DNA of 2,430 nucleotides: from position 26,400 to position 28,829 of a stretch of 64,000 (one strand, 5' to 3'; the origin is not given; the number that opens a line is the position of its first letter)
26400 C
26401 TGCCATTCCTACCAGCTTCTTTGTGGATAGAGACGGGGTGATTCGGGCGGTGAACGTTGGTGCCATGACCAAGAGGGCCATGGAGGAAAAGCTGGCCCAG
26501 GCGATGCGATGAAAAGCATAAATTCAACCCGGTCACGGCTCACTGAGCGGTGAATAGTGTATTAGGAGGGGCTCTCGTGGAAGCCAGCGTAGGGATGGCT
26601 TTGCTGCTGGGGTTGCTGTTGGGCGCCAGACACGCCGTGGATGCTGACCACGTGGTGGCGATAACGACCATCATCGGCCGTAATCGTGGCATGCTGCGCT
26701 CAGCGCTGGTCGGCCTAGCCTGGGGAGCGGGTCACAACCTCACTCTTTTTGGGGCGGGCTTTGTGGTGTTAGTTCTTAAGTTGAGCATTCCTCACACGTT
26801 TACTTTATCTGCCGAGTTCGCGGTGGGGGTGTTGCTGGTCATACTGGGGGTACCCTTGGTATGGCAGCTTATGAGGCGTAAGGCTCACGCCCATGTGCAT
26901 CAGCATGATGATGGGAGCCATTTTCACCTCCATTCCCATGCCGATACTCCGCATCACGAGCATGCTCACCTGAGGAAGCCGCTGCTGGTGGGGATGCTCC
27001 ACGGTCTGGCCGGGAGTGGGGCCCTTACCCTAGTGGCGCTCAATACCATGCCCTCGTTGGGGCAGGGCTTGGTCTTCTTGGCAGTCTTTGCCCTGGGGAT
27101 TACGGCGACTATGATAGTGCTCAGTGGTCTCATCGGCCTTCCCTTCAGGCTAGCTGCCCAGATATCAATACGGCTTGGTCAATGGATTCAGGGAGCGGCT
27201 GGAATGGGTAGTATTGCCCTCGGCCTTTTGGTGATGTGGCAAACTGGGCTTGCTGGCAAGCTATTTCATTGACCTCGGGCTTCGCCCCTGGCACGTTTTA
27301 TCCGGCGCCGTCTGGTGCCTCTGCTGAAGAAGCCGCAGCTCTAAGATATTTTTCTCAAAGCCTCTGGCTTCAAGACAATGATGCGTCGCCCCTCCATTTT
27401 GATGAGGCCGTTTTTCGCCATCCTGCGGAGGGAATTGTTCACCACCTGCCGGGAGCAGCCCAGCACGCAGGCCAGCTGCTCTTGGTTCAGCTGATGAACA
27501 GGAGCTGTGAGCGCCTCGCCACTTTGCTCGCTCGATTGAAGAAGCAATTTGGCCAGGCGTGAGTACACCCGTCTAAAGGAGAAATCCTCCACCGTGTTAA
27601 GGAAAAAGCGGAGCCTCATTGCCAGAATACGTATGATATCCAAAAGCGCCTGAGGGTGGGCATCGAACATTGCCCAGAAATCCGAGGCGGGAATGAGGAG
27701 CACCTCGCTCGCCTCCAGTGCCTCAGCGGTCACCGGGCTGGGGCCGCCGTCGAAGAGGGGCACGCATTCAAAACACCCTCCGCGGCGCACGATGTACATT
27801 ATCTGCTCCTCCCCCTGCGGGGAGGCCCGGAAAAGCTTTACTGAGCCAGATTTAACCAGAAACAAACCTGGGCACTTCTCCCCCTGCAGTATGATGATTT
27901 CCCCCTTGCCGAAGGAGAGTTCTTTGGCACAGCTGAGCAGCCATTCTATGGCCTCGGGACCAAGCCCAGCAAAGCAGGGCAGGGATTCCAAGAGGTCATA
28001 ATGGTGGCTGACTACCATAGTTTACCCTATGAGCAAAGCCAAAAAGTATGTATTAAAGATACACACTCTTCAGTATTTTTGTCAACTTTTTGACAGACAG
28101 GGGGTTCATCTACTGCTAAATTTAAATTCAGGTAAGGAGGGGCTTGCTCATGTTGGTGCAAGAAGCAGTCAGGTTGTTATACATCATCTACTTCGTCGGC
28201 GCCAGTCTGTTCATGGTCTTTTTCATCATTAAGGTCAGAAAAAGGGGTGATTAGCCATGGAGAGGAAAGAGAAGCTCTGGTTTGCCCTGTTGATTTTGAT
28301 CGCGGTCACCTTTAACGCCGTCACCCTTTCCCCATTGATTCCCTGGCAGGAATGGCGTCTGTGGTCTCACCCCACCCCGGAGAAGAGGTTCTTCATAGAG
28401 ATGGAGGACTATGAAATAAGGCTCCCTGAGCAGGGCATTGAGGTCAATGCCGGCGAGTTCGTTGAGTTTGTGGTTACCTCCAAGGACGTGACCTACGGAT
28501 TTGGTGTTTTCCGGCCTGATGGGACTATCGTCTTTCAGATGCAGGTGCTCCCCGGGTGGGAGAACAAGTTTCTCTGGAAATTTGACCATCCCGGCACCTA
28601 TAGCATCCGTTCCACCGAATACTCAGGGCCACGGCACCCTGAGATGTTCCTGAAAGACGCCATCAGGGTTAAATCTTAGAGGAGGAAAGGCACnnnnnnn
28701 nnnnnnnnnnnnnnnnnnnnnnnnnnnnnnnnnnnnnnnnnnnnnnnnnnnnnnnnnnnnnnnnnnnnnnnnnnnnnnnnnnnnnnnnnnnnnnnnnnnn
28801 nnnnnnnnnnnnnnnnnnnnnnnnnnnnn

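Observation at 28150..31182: Heme-copper oxidase operon with an Asp-for-His CuB site, no cross-link Tyr and a CuA-less subunit II (gNOR-like?)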

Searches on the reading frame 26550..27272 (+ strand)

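Call 3: search_protein_families(library=pfam, proteins=[window:26550-27272:+], max_evalue=0.01)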
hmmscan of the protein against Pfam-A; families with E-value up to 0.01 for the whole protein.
window:26550-27272:+ (240 aa): 1 family
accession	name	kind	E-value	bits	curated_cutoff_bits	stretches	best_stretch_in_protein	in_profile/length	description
PF03824.22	NicO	-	0.00021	21.2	27.7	1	19-197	6-204/287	High-affinity nickel-transport protein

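Call 4: search_protein_families(library=ncbifam, proteins=[window:26550-27272:+], max_evalue=0.01)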
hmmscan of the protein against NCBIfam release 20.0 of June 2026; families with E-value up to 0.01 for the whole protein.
window:26550-27272:+ (240 aa): 3 families
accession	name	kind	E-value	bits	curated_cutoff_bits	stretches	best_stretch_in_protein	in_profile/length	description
TIGR00802.1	nico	subfamily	0.00025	20.6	333.05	1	20-75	3-59/281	HoxN/HupN/NixA family nickel/cobalt transporter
NF033827.1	CDF_efflux_DmeF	equivalog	0.002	17.6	250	1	77-178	110-211/309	CDF family Co(II)/Ni(II) efflux transporter DmeF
NF040495.1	tranport_ArsG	equivalog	0.0094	15.3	200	0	13-231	6-223/225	aromatic aminobenezylarsenical efflux permease ArsG family transporter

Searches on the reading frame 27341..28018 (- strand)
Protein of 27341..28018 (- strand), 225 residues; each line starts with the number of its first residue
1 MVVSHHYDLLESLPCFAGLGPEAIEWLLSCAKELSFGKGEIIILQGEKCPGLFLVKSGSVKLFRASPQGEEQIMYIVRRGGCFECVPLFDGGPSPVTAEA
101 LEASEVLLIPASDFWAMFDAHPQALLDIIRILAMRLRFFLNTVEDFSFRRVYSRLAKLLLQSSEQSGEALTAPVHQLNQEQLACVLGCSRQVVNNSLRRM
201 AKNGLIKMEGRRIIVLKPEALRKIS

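Call 3: search_protein_families(library=pfam, proteins=[window:27341-28018:-], max_evalue=0.01)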
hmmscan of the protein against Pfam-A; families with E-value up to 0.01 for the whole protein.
window:27341-28018:- (225 aa): 4 families
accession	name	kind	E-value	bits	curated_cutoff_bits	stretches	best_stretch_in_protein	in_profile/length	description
PF00027.35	cNMP_binding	-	7.7e-22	77.5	27.5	1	34-120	2-88/89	Cyclic nucleotide-binding domain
PF13545.12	HTH_Crp_2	-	2e-14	53.7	27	1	154-224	2-70/70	Crp-like helix-turn-helix domain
PF00392.27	GntR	-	0.0026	17.8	27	1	173-212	20-60/64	Bacterial regulatory proteins, gntR family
PF01047.28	MarR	-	0.0033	17.7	24.6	1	177-207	18-48/59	MarR family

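Call 4: search_protein_families(library=ncbifam, proteins=[window:27341-28018:-], max_evalue=0.01)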
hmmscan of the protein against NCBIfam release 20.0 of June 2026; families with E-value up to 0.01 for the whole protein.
window:27341-28018:- (225 aa): 12 families
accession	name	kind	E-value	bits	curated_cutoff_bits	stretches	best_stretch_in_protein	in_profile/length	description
NF008732.0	PRK11753.1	equivalog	6.4e-20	71.5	266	1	22-216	14-211/214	cAMP-activated global transcriptional regulator CRP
NF006901.0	PRK09392.1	equivalog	1.5e-19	70.3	211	1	9-224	8-220/236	transcriptional activator FtrB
NF050815.1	TransActFtrBCaul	equivalog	1.3e-09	37.7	300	1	11-224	12-222/251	transcriptional activator FtrB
NF008365.0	PRK11161.1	subfamily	1.6e-08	34.1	228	1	37-224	53-242/250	fumarate/nitrate reduction transcriptional regulator Fnr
TIGR03697.1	NtcA_cyano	equivalog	4.3e-08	33.1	244.95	1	39-222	1-189/193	global nitrogen regulator NtcA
NF050806.1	TransRegFixKCaul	equivalog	5.8e-07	29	300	1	32-222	24-211/215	transcriptional regulator FixK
TIGR03896.1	cyc_nuc_ocin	subfamily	3.9e-06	26.4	161.05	1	12-118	142-248/317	bacteriocin-type transport-associated protein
NF041163.2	encap_f2b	equivalog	6.4e-06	25.5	400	1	10-123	73-188/450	family 2B encapsulin nanocompartment shell protein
NF010499.0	PRK13918.1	equivalog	3.5e-05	23.4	274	1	33-224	14-200/205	CRP/FNR family transcriptional regulator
NF053664.1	TransRegPtrACyano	equivalog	8.7e-05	21.9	300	1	52-217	30-191/196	Crp/Fnr family transcriptional regulator PtrA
NF008273.0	PRK11050.1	equivalog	0.0035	17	153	1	170-219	48-97/156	manganese-binding transcriptional regulator MntR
NF058543.1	ActPatMycb56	equivalog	0.0038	16.1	460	1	15-143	3-129/317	acetyltransferase Pat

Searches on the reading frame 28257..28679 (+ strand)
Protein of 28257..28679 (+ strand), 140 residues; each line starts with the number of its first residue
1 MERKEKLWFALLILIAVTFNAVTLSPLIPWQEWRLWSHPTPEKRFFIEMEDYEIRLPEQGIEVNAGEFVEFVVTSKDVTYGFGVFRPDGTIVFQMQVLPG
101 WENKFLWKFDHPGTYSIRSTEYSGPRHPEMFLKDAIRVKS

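Call 3: search_protein_families(library=pfam, proteins=[window:28257-28679:+], max_evalue=0.01)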
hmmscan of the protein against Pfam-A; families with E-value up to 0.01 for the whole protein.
window:28257-28679:+ (140 aa): 0 families

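Call 4: search_protein_families(library=ncbifam, proteins=[window:28257-28679:+], max_evalue=0.01)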
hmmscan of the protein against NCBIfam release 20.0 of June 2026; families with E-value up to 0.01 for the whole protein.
window:28257-28679:+ (140 aa): 4 families
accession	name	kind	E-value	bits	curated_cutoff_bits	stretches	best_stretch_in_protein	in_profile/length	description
TIGR02866.1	CoxB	equivalog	5.2e-08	32.7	147.7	1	58-133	117-188/202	cytochrome c oxidase subunit II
TIGR04246.1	nitrous_NosZ_Gp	equivalog_domain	2.5e-06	26.1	625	1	59-130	499-570/578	Sec-dependent nitrous-oxide reductase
NF050117.1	aa3_CtaC_Actin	exception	1e-05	24.9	250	1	65-132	165-228/244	aa3-type cytochrome oxidase subunit II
NF041074.2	quin_ox_SoxA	equivalog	1.8e-05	24.6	110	1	61-126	79-143/154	proton pump complex quinol oxidase subunit SoxA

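Call 21: find_homologous_proteins(query=window:28257-28679:+, max_evalue=0.001)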
Query window:28257-28679:+ (140 aa): 1003 proteins with E <= 0.001 among 1008 candidates; the best 120 are listed.
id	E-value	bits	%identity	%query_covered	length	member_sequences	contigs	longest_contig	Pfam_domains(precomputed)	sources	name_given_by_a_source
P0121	1.4e-91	322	100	100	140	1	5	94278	-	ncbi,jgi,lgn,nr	ncbi:MAG TPA: hypothetical protein G4O01_08355 [Dehalococcoidia bacterium]|jgi:cytochrome c oxidase 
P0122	2.1e-73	263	78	99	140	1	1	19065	-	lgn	-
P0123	3.4e-72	259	80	100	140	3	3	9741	-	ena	-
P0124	1.2e-70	254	77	99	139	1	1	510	-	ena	-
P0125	2.2e-70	253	75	99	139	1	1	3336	-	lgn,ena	-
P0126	3.7e-70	252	76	99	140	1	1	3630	-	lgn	-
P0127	5.0e-70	252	76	100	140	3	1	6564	-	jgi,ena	-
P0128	1.2e-69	251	76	99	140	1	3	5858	-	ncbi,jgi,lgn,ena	-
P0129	2.5e-69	250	72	99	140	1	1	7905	-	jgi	jgi:cytochrome c oxidase subunit 2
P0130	4.0e-69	249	75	99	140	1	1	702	-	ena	-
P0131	4.3e-69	249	76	99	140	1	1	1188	-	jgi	jgi:cytochrome c oxidase subunit 2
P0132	7.1e-69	248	76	99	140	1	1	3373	-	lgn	-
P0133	8.4e-69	248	75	99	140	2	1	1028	-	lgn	-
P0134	1.9e-68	247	74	99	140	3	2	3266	-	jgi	jgi:cytochrome c oxidase subunit 2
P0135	2.8e-68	246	75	100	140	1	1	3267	-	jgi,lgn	-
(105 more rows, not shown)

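Call 55: search_solved_structures(query=window:28257-28679:+, max_evalue=1, show_alignments=3)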
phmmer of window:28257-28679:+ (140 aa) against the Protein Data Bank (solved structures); distinct sequences matched with E-value up to 1: 20.
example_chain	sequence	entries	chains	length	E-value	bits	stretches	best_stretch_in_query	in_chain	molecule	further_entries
6pty_A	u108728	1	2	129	7.1e-07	32.3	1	58-132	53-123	Cytochrome c oxidase subunit 2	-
2lln_A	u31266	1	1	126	1.2e-06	31.6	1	56-132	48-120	Cytochrome c oxidase subunit 2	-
2cua_A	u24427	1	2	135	1.5e-06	31.3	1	57-132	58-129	PROTEIN (CUA)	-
2fwl_B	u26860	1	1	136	1.5e-06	31.3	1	57-132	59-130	Cytochrome c oxidase subunit II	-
3s33_B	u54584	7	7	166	2.7e-06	30.4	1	57-132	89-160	Cytochrome c oxidase subunit 2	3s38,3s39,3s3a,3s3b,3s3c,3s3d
3eh3_B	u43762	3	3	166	2.7e-06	30.4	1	57-132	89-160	Cytochrome c oxidase subunit 2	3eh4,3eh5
1ehk_B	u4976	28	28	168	2.8e-06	30.4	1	57-132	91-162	BA3-TYPE CYTOCHROME-C OXIDASE | Cytochrome c oxidase polypeptide II | Cytochrome c oxidase subunit 2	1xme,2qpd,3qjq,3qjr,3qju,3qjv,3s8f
2qpe_B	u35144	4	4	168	2.8e-06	30.4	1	57-132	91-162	Cytochrome c oxidase subunit 2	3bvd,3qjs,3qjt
6ptt_A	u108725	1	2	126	3.1e-06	30.3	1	58-132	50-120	Cytochrome c oxidase subunit 2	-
7deg_B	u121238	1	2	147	1.3e-05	28.2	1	24-130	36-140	Cytochrome oxidase subunit II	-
5u7n_A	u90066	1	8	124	0.00037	23.5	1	56-121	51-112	Cytochrome c oxidase subunit 2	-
8f68_B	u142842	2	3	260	0.31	14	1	56-132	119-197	Cytochrome bo(3) ubiquinol oxidase subunit 2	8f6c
1cyw_A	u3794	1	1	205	0.32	14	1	57-132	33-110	CYOA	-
1cyx_A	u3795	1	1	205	0.4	13.7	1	57-133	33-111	CYOA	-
7cub_B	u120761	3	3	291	0.4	13.6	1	56-132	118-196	Cytochrome bo(3) ubiquinol oxidase subunit 2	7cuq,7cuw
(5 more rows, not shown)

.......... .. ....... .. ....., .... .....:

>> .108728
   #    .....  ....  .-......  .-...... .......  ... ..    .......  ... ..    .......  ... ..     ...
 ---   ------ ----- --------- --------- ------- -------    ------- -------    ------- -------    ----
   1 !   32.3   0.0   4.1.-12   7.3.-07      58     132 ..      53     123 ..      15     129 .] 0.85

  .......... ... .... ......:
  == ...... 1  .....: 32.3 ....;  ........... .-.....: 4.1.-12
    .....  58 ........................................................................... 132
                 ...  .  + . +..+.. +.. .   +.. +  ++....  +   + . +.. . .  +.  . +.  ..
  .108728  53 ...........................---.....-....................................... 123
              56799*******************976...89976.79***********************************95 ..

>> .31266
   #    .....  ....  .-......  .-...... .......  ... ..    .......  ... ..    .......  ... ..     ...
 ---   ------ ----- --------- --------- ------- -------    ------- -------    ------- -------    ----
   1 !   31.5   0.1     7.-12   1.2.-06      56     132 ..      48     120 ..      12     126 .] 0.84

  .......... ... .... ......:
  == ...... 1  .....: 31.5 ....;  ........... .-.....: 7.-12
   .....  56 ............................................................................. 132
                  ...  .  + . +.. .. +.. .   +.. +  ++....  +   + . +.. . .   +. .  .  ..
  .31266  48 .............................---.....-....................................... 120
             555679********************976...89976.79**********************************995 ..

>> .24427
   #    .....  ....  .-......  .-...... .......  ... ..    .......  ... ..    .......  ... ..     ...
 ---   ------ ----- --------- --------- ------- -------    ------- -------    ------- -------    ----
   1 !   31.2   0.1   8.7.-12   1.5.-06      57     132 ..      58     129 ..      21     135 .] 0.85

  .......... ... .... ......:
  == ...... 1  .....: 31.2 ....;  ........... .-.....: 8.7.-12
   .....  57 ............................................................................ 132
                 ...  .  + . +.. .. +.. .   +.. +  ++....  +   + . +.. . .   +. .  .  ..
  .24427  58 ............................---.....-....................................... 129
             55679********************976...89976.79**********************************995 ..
